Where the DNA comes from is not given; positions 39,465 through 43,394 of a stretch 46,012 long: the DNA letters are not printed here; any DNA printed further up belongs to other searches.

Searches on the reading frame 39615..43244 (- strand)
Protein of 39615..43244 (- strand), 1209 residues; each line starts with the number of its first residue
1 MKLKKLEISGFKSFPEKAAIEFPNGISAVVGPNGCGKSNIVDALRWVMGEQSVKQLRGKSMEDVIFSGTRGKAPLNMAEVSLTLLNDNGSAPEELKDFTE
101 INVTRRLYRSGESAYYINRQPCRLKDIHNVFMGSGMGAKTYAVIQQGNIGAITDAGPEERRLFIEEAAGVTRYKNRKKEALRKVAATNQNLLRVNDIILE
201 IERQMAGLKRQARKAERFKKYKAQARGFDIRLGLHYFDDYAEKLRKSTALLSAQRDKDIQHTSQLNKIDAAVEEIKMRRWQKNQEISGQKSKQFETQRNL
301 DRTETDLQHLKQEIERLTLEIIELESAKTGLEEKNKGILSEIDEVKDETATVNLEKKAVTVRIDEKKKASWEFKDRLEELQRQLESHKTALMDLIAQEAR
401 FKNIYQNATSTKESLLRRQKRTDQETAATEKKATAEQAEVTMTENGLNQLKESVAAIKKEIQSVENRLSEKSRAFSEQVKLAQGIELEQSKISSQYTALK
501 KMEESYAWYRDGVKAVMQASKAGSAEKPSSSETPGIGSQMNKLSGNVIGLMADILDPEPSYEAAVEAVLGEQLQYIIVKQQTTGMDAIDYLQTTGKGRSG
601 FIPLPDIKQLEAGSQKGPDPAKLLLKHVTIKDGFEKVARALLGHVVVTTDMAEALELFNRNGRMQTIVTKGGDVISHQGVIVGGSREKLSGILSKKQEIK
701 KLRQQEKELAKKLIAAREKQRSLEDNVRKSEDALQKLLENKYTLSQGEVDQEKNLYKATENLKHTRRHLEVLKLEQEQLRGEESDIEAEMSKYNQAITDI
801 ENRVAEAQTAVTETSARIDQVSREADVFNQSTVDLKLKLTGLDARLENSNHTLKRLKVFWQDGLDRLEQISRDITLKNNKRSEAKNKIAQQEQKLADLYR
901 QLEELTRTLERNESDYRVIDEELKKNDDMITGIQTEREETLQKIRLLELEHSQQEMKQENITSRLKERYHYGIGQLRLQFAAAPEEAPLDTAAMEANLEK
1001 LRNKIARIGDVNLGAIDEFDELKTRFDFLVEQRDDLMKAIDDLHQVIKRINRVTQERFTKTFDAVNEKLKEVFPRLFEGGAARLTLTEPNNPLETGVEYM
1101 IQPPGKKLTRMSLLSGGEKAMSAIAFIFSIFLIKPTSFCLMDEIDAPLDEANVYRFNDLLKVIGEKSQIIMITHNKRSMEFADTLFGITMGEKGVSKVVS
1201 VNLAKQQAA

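Call 8: search_protein_families(library=pfam, proteins=[window:39615-43244:-], max_evalue=0.01)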
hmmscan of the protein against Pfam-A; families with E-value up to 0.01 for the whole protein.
window:39615-43244:- (1209 aa): 6 families
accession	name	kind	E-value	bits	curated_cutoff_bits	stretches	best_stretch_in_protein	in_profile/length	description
PF02463.25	SMC_N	-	3.8e-64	216.6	40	1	3-1196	2-219/220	RecF/RecN/SMC N terminal domain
PF06470.18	SMC_hinge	-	8.5e-25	87.9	22.5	1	546-657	3-115/116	SMC proteins Flexible Hinge Domain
PF13304.12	AAA_21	-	4.8e-13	50.3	27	2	26-90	1-70/304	AAA domain, putative AbiEii toxin, Type IV TA system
PF13175.12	AAA_15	-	8.2e-06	26.1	32.1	1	1-442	1-298/374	AAA ATPase domain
PF13555.12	AAA_29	-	0.00013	22.1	27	1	4-48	2-46/61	P-loop containing region of AAA domain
PF13476.12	AAA_23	-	0.0055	17.8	27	1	5-318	1-197/201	AAA domain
